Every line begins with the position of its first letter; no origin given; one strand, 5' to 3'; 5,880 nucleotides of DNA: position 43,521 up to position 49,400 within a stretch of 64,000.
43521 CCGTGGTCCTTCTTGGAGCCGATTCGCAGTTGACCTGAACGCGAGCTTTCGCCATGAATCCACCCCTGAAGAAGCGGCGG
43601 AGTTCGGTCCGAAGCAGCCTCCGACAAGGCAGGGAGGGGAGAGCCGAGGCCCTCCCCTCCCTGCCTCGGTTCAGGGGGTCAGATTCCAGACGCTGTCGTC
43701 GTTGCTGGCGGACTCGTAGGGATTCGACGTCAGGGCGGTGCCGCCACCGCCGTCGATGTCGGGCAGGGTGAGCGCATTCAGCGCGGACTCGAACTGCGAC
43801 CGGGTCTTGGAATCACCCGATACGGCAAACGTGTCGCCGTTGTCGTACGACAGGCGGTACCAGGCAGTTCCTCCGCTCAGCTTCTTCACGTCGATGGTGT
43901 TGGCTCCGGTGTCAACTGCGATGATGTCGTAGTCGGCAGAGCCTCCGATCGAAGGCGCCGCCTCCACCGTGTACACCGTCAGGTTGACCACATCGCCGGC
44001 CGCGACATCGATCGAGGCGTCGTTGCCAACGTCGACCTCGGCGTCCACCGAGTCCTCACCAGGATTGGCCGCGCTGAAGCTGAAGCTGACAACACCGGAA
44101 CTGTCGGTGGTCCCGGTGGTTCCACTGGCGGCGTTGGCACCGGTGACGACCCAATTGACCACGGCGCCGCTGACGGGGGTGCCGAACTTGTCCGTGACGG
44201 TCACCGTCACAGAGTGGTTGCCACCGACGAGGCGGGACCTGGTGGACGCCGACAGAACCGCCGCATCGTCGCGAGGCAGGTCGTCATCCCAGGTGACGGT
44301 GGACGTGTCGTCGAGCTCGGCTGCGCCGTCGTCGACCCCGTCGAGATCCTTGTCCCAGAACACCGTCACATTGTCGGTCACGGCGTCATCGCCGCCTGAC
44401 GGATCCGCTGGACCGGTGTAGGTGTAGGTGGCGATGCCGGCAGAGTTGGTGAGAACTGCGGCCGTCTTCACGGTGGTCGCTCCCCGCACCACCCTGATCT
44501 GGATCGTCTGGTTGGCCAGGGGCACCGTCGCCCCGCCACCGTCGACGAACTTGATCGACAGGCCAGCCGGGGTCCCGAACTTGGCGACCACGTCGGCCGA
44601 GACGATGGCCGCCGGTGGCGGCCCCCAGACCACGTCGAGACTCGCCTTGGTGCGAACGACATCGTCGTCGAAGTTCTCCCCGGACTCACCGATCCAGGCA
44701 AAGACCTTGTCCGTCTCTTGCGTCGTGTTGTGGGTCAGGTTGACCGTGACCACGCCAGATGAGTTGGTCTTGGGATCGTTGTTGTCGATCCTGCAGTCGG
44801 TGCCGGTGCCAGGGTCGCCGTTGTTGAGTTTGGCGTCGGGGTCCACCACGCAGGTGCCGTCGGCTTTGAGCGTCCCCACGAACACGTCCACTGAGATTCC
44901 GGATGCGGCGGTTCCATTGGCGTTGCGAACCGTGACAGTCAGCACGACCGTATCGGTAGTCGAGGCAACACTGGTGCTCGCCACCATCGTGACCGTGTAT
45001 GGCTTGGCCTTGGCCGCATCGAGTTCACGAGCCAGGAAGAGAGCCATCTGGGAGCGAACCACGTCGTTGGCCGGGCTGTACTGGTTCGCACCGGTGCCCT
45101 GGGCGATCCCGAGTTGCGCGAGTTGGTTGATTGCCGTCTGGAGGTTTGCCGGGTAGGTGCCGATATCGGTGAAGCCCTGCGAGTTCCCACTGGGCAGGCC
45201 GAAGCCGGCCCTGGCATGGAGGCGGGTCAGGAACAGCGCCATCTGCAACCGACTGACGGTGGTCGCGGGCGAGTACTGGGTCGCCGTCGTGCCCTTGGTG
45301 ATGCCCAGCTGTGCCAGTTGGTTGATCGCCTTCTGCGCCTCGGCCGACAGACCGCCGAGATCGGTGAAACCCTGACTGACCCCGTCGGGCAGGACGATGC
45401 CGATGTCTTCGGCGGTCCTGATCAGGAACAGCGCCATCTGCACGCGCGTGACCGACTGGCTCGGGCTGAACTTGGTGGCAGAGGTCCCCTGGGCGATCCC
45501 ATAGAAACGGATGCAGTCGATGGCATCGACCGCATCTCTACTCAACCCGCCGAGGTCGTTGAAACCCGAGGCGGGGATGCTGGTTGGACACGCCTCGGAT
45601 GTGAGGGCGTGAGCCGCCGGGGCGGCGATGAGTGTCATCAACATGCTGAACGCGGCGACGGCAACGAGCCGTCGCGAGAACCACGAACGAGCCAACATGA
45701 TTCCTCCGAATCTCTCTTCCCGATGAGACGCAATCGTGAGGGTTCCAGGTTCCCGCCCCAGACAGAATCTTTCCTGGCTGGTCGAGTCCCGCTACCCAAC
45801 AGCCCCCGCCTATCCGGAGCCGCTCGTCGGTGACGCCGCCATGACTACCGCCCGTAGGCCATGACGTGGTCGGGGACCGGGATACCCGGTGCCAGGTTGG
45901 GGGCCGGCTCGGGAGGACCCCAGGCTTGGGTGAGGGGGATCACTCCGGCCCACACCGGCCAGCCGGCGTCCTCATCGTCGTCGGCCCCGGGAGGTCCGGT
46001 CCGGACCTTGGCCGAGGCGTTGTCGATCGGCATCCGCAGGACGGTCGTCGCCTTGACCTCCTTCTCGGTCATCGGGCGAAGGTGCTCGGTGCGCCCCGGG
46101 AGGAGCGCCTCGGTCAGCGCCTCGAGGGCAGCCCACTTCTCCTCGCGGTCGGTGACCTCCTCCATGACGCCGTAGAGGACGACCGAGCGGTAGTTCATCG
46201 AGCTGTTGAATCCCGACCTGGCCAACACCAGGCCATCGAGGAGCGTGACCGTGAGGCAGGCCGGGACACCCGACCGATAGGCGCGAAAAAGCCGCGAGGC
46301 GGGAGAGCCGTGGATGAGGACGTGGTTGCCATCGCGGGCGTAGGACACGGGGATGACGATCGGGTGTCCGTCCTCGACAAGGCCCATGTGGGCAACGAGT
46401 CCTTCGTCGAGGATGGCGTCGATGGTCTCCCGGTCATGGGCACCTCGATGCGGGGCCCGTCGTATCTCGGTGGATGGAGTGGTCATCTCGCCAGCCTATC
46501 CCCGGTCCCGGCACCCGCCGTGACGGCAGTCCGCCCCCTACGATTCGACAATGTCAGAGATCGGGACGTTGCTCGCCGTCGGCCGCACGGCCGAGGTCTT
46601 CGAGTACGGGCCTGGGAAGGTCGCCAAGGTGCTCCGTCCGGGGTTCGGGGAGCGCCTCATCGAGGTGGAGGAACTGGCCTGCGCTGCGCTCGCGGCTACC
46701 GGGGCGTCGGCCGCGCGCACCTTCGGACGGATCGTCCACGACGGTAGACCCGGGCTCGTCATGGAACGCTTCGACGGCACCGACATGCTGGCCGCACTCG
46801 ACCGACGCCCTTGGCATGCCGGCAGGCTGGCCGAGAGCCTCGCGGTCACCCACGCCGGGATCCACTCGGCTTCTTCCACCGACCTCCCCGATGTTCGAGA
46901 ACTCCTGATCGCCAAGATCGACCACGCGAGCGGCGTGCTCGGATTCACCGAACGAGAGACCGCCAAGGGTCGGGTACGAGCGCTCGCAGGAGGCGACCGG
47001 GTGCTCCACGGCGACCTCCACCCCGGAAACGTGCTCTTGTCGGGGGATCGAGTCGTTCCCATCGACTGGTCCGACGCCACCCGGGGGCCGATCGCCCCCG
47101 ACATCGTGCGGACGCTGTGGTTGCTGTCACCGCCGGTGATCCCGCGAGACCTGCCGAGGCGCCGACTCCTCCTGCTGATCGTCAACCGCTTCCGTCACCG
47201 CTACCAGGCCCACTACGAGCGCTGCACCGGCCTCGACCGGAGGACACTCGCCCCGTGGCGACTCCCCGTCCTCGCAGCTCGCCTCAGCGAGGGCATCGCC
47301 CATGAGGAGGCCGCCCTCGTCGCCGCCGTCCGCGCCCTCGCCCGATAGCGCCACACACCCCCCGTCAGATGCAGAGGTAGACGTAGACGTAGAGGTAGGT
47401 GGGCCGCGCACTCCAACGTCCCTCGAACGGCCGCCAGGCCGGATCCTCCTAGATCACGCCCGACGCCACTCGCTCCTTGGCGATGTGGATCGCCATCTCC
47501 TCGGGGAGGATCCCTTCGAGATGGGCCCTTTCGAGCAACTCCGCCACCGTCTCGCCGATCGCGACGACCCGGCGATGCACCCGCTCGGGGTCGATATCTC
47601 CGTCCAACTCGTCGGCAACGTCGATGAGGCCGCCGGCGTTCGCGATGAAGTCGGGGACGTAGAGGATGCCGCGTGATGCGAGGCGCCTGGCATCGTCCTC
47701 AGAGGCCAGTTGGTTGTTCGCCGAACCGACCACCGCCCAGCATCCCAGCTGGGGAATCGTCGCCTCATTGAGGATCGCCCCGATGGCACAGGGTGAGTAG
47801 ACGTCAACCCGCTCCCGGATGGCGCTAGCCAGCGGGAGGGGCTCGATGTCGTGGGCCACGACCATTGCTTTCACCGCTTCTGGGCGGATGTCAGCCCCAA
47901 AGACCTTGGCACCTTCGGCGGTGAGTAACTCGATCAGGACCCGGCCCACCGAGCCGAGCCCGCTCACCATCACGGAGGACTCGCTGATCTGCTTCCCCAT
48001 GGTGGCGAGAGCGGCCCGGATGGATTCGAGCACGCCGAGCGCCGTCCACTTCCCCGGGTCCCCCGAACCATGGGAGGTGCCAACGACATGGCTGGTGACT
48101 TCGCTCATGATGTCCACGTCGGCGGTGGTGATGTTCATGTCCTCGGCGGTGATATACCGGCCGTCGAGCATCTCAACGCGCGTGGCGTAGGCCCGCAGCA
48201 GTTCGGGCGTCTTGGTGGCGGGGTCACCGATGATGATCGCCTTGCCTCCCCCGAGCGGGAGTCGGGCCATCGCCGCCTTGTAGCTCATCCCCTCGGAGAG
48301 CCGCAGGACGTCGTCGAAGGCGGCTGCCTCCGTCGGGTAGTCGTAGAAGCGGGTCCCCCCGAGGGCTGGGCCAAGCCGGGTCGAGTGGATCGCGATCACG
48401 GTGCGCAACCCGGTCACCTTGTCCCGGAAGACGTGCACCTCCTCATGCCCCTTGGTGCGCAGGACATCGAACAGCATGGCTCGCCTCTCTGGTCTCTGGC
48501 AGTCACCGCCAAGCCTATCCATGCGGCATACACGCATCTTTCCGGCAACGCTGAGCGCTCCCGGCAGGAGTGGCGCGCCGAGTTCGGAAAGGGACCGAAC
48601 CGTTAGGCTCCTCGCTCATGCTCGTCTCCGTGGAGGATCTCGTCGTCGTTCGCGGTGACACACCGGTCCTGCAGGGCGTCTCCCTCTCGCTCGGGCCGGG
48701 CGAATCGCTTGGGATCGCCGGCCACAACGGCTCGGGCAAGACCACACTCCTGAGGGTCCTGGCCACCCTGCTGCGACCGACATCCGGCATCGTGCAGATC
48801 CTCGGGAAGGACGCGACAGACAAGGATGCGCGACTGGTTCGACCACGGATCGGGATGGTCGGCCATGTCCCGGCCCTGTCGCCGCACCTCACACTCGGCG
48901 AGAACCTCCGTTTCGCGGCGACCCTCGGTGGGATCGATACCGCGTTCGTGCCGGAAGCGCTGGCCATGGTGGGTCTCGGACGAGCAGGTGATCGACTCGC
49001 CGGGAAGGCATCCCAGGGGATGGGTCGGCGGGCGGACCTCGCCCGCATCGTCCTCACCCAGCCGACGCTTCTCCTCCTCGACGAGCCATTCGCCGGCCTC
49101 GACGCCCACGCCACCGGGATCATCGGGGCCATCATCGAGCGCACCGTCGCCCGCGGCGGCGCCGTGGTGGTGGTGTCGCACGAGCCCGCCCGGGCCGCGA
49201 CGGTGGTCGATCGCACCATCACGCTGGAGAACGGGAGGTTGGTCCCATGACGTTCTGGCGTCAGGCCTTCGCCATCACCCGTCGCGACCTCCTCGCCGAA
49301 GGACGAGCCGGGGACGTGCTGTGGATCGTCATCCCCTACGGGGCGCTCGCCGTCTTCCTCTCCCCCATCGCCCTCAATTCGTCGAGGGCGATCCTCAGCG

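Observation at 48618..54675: Complete System I cytochrome c maturation locus (ccmABCDEFHG) with an overlooked 33-aa CcmD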

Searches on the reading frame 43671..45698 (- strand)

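Call 38: search_protein_families(library=ncbifam, proteins=[window:43671-45698:-], max_evalue=0.00001)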
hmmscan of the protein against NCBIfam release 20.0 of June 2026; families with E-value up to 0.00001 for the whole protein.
window:43671-45698:- (675 aa): 0 families

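Call 46: search_protein_families(library=pfam, proteins=[window:43671-45698:-], max_evalue=0.00001)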
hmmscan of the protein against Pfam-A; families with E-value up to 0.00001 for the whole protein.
window:43671-45698:- (675 aa): 2 families
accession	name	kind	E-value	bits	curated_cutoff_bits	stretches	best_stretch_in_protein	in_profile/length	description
PF00395.25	SLH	-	4.5e-18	65.4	20.8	1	111-154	2-44/44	S-layer homology domain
PF02369.22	Big_1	-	1e-17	64.5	34.9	1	495-565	19-90/93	Bacterial Ig-like domain (group 1)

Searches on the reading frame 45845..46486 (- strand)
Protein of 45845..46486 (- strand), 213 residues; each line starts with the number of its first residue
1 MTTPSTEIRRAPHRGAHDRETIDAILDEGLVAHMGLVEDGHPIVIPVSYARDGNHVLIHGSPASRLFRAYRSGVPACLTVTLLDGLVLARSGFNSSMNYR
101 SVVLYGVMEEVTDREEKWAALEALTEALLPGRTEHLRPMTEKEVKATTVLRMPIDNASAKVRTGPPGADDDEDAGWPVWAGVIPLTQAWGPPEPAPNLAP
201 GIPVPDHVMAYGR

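Call 38: search_protein_families(library=ncbifam, proteins=[window:45845-46486:-], max_evalue=0.00001)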
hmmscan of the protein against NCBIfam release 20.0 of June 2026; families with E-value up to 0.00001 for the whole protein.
window:45845-46486:- (213 aa): 0 families

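Call 46: search_protein_families(library=pfam, proteins=[window:45845-46486:-], max_evalue=0.00001)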
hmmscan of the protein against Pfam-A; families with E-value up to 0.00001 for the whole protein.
window:45845-46486:- (213 aa): 1 family
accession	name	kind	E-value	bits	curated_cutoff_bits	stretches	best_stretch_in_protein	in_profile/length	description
PF12900.13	Pyridox_ox_2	-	9.5e-46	155.7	27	1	18-161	1-140/140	Pyridoxamine 5'-phosphate oxidase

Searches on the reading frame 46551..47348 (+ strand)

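Call 38: search_protein_families(library=ncbifam, proteins=[window:46551-47348:+], max_evalue=0.00001)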
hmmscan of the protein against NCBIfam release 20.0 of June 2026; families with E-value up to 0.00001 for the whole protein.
window:46551-47348:+ (265 aa): 1 family
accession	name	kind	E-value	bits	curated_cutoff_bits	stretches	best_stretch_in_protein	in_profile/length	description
TIGR02172.1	Fb_sc_TIGR02172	paralog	1.4e-08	34.9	228.2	1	23-185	25-189/226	TIGR02172 family protein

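Call 46: search_protein_families(library=pfam, proteins=[window:46551-47348:+], max_evalue=0.00001)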
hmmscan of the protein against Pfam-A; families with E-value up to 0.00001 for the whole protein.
window:46551-47348:+ (265 aa): 2 families
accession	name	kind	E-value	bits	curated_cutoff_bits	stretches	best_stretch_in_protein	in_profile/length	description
PF01636.29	APH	-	5.1e-13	49.8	23.2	1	44-223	44-230/239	Phosphotransferase enzyme family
PF19974.5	TCAD9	-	6e-06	26.1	40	1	151-187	299-336/429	Ternary complex associated domain 9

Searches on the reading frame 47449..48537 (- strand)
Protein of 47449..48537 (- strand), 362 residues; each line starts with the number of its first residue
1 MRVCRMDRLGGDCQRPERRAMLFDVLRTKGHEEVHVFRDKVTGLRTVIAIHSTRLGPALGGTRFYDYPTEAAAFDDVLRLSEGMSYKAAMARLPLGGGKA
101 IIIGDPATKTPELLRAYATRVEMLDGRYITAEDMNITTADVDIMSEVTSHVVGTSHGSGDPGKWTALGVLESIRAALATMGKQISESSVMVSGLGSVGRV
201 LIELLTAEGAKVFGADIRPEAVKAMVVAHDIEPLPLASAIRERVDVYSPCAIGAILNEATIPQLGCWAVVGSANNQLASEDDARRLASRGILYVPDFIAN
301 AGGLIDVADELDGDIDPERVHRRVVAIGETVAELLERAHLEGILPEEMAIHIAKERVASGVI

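Call 38: search_protein_families(library=ncbifam, proteins=[window:47449-48537:-], max_evalue=0.00001)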
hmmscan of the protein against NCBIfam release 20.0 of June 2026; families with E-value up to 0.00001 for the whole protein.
window:47449-48537:- (362 aa): 4 families
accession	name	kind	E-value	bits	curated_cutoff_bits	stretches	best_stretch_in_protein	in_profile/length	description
NF035922.1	Trp_DH_ScyB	equivalog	2.2e-92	309.7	600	1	22-358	2-340/346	tryptophan dehydrogenase ScyB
NF041398.1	GluDhGdhB_Halo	equivalog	2.5e-16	59.6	620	1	43-305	50-341/410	glutamate dehydrogenase GdhB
NF040817.1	GdhA_Arch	equivalog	1.1e-15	57.8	750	2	42-209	55-236/419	glutamate dehydrogenase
NF006929.0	PRK09414.1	equivalog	1.2e-08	34.4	536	0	19-213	59-259/445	NADP-specific glutamate dehydrogenase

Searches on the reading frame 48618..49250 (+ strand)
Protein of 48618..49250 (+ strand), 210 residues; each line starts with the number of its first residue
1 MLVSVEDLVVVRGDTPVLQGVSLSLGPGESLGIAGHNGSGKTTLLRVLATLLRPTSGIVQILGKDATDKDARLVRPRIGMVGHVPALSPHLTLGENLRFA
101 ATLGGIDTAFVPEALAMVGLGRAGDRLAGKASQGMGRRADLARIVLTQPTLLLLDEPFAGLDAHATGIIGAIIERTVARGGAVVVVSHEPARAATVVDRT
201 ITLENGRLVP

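Call 4: search_protein_families(library=pfam, proteins=[window:48618-49250:+], max_evalue=1)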
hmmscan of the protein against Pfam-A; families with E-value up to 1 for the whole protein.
window:48618-49250:+ (210 aa): 23 families
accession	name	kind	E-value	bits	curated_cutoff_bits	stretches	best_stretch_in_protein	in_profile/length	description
PF00005.33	ABC_tran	-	1.5e-31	110.3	25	1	18-159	1-137/137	ABC transporter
PF13304.12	AAA_21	-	2.4e-10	41.4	27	2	120-190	227-300/304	AAA domain, putative AbiEii toxin, Type IV TA system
PF13555.12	AAA_29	-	0.00089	19.4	27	1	28-56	22-50/61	P-loop containing region of AAA domain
PF13191.12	AAA_16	-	0.0029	18.6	32.6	1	28-63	24-58/167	AAA ATPase domain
PF02463.25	SMC_N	-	0.012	15.5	40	0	32-46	28-42/220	RecF/RecN/SMC N terminal domain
PF13476.12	AAA_23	-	0.014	16.5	27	1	32-49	23-40/201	AAA domain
PF13175.12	AAA_15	-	0.018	15.1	32.1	1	33-62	28-61/374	AAA ATPase domain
PF03205.20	MobB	-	0.028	14.8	26.6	1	31-54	2-25/133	Molybdopterin guanine dinucleotide synthesis protein B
PF05729.18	NACHT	-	0.031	14.5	26.7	1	33-52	5-24/167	NACHT domain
PF13604.12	AAA_30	-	0.034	14.3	27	1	33-79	23-67/191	AAA domain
PF25199.1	nSTAND_NTPase5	-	0.057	13.7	34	1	32-56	45-69/145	Novel STAND NTPase 5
PF06414.18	Zeta_toxin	-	0.063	13.2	22.3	1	33-61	21-49/199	Zeta toxin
PF02492.25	cobW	-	0.064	13.3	20.7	1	32-57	4-29/180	CobW/HypB/UreG, nucleotide-binding domain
PF13671.12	AAA_33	-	0.083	13.6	27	1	34-113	5-33/143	AAA domain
PF13238.12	AAA_18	-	0.13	13.2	29.4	1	32-54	2-23/128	AAA domain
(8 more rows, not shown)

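Call 5: search_protein_families(library=ncbifam, proteins=[window:48618-49250:+], max_evalue=1)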
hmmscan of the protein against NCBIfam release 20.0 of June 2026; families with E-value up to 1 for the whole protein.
window:48618-49250:+ (210 aa): 203 families (the best 25 are shown)
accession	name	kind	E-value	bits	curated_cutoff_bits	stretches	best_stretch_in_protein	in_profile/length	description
NF010061.0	PRK13538.1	equivalog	2.4e-44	151.4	195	1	2-205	5-208/211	cytochrome c biogenesis heme-transporting ATPase CcmA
TIGR01189.1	ccmA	equivalog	3e-44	151.1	131.6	1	4-194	2-191/198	heme ABC exporter ATP-binding protein CcmA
TIGR01188.1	drrA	subfamily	9.8e-39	133.4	312.45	1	13-209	4-203/302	daunorubicin resistance ABC transporter, ATP-binding protein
TIGR03864.1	PQQ_ABC_ATP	hypoth_equivalog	1.2e-30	106.7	302.25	1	4-208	3-210/236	ABC transporter, ATP-binding subunit, PQQ-dependent alcohol dehydrogenase system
NF010059.0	PRK13536.1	equivalog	4.4e-30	104.6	549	1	10-208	51-252/342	nodulation factor ABC transporter ATP-binding protein NodI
TIGR00968.1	3a0106s01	subfamily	6.5e-30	104.4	342.75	1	5-208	3-209/237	sulfate ABC transporter ATP-binding protein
TIGR03740.1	galliderm_ABC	subfamily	2.2e-29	102.8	309.75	1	8-208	6-202/223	lantibiotic protection ABC transporter ATP-binding subunit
TIGR03258.1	PhnT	equivalog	2.3e-29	102.5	499.15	1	3-209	9-219/359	2-aminoethylphosphonate ABC transport system ATP-binding subunit PhnT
TIGR04521.1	ECF_ATPase_2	equivalog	3e-29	102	330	1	16-209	19-224/279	energy-coupling factor transporter ATPase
NF010060.0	PRK13537.1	equivalog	3.4e-29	101.7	521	1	5-208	18-224/314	nodulation factor ABC transporter ATP-binding protein NodI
TIGR02673.1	FtsE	equivalog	3.6e-29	102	264.85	1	13-207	13-214/214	cell division ATP-binding protein FtsE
NF040873.1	AztA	equivalog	2.5e-28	98.9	220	1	14-196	4-185/191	zinc ABC transporter ATP-binding protein AztA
TIGR02857.1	CydD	equivalog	2.6e-28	99.3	435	1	7-202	326-528/529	thiol reductant ABC exporter subunit CydD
TIGR01288.1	nodI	equivalog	3.6e-28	98.4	424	1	12-208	14-213/303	nodulation factor ABC transporter ATP-binding protein NodI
NF010068.0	PRK13548.1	equivalog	5.6e-28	97.7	261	1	2-209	5-222/261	heme ABC transporter ATP-binding protein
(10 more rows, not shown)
